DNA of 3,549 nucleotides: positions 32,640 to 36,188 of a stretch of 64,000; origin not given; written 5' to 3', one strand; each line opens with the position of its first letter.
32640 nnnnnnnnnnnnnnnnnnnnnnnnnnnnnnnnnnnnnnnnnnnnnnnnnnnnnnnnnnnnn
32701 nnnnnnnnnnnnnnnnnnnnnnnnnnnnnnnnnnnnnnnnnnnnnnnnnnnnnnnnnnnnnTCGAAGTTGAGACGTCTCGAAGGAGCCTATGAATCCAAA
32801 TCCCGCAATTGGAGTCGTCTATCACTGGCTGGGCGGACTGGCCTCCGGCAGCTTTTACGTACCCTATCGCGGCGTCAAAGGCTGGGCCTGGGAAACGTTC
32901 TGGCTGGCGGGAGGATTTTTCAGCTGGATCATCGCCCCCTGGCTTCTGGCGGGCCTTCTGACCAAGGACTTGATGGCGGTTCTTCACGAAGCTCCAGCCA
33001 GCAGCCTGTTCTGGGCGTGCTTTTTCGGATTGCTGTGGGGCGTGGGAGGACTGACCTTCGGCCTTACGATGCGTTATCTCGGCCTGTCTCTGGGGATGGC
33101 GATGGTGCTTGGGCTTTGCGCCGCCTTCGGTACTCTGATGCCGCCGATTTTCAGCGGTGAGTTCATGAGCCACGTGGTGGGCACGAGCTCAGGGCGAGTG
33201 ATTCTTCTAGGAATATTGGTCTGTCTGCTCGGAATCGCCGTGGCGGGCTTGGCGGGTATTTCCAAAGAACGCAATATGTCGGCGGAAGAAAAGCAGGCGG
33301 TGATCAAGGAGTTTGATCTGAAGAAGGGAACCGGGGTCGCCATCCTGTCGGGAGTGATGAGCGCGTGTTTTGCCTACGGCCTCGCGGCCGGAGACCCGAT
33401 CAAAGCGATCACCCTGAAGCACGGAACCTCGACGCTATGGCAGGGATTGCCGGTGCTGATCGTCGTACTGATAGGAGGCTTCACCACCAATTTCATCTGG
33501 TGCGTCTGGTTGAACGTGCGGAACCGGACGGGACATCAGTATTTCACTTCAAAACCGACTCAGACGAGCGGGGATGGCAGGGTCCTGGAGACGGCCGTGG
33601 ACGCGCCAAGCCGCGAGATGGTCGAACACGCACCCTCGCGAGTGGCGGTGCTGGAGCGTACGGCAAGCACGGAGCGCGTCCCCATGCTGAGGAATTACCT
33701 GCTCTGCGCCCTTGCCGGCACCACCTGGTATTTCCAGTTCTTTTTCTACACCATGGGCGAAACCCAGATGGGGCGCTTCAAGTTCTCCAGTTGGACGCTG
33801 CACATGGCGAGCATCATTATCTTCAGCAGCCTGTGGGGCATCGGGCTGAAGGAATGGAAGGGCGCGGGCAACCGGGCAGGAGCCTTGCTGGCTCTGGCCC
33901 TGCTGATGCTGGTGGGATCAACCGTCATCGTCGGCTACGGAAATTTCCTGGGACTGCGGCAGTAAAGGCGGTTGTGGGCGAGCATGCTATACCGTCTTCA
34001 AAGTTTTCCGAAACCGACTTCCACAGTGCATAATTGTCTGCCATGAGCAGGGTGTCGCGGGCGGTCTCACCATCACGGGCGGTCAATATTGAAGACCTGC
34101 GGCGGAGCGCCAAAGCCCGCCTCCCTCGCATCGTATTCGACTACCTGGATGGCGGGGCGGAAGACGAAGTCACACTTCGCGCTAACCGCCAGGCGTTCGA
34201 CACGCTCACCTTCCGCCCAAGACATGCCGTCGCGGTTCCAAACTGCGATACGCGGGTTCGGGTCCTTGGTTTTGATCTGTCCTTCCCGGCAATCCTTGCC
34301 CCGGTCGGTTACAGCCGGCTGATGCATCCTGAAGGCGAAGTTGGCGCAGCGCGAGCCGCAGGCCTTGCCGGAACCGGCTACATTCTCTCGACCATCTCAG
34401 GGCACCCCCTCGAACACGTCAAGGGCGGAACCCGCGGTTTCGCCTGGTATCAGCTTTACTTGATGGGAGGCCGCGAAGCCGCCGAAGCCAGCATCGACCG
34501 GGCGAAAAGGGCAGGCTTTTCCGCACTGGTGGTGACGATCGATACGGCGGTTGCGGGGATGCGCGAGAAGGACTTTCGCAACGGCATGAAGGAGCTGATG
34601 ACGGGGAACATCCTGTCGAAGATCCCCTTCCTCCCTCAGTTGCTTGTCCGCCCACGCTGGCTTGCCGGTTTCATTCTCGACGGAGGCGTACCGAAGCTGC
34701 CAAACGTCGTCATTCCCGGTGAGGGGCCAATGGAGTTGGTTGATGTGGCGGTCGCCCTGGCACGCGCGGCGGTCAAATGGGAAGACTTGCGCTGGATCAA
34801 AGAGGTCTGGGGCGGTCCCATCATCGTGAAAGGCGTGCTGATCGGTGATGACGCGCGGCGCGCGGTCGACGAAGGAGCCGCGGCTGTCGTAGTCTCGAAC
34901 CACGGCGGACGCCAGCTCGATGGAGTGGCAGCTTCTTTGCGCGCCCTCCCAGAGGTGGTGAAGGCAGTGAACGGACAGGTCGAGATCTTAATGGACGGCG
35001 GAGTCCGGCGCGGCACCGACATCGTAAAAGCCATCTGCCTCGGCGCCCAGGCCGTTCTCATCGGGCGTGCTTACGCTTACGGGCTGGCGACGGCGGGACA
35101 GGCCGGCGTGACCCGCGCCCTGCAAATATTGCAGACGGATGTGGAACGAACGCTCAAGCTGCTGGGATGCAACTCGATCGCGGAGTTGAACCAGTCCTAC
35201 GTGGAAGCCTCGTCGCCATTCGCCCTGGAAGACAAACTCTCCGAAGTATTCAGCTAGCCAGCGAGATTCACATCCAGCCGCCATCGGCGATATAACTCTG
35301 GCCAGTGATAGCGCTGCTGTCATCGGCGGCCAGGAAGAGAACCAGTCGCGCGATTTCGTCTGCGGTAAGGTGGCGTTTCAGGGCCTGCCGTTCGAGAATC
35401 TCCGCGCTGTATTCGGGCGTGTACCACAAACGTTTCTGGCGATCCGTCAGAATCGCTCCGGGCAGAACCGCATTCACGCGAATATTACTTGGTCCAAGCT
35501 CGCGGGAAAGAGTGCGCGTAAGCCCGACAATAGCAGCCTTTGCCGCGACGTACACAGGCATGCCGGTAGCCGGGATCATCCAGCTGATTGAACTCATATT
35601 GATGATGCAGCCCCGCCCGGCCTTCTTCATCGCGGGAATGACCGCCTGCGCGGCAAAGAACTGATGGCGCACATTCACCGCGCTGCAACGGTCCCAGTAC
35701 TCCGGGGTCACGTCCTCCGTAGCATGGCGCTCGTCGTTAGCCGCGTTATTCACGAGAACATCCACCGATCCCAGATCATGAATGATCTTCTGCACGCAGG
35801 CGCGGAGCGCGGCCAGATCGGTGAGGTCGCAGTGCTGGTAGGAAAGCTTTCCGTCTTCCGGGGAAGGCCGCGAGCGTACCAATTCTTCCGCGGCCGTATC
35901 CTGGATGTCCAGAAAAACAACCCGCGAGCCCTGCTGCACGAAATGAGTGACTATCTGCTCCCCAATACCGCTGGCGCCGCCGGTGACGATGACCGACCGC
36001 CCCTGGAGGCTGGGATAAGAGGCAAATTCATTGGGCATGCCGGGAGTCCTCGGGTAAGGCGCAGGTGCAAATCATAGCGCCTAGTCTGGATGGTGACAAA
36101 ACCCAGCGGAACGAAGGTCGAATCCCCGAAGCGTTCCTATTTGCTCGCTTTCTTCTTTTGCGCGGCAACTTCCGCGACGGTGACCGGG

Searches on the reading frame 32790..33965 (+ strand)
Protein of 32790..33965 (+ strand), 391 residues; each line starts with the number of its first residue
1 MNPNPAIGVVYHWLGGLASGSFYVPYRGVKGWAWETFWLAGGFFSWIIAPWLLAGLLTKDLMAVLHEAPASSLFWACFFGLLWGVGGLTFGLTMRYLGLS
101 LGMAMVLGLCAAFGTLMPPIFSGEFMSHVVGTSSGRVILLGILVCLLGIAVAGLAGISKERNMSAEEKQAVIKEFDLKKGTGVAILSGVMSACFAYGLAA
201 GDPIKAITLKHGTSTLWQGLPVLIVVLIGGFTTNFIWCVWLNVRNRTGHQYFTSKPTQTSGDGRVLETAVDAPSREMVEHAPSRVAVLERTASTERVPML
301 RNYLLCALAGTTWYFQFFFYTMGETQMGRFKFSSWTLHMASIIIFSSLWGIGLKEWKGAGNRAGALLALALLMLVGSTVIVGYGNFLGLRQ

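Call 11: search_protein_families(library=pfam, proteins=[window:32790-33965:+])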
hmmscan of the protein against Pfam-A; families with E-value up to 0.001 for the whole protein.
window:32790-33965:+ (391 aa): 1 family
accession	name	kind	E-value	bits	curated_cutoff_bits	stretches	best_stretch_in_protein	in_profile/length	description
PF06379.18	RhaT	-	7.2e-66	223.2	27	2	5-239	5-233/344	L-rhamnose-proton symport protein (RhaT)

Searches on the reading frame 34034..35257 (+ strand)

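Call 11: search_protein_families(library=pfam, proteins=[window:34034-35257:+])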
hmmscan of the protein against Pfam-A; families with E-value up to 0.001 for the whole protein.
window:34034-35257:+ (407 aa): 4 families
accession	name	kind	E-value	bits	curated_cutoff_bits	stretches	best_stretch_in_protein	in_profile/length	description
PF01070.24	FMN_dh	-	1.2e-126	423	24.9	1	26-391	1-349/350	FMN-dependent dehydrogenase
PF00478.31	IMPDH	-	1.6e-06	27.8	25.6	1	243-348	127-240/345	IMP dehydrogenase / GMP reductase domain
PF01645.23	Glu_synthase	-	3.9e-05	23.4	20.4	1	282-346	243-306/369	Conserved region in glutamate synthase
PF03060.21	NMO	-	0.00086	19.2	28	0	272-347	147-225/331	Nitronate monooxygenase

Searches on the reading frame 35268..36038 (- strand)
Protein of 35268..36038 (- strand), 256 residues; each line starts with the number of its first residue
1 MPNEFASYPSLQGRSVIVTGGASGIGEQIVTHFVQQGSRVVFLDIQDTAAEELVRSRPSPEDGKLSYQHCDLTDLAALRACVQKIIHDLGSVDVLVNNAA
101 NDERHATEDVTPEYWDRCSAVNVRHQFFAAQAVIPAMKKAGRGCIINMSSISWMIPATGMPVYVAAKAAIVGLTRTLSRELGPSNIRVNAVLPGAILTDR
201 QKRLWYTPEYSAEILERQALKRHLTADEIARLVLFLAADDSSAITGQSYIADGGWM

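Call 11: search_protein_families(library=pfam, proteins=[window:35268-36038:-])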
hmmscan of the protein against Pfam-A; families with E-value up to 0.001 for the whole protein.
window:35268-36038:- (256 aa): 5 families
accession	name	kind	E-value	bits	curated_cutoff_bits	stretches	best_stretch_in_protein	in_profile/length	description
PF13561.12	adh_short_C2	-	8.6e-59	199.4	27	1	22-255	3-235/236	Enoyl-(Acyl carrier protein) reductase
PF00106.31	adh_short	-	5.3e-51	173.3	26.6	1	16-204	3-190/195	short chain dehydrogenase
PF08659.16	KR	-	1.1e-10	42.1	22.6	1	16-179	3-165/180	KR domain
PF23441.1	SDR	-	2.2e-06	27.7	27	1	14-200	8-198/258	SDR-like rossmann domain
PF01370.27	Epimerase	-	9.2e-06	25.7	20.9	1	16-116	1-89/240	NAD dependent epimerase/dehydratase family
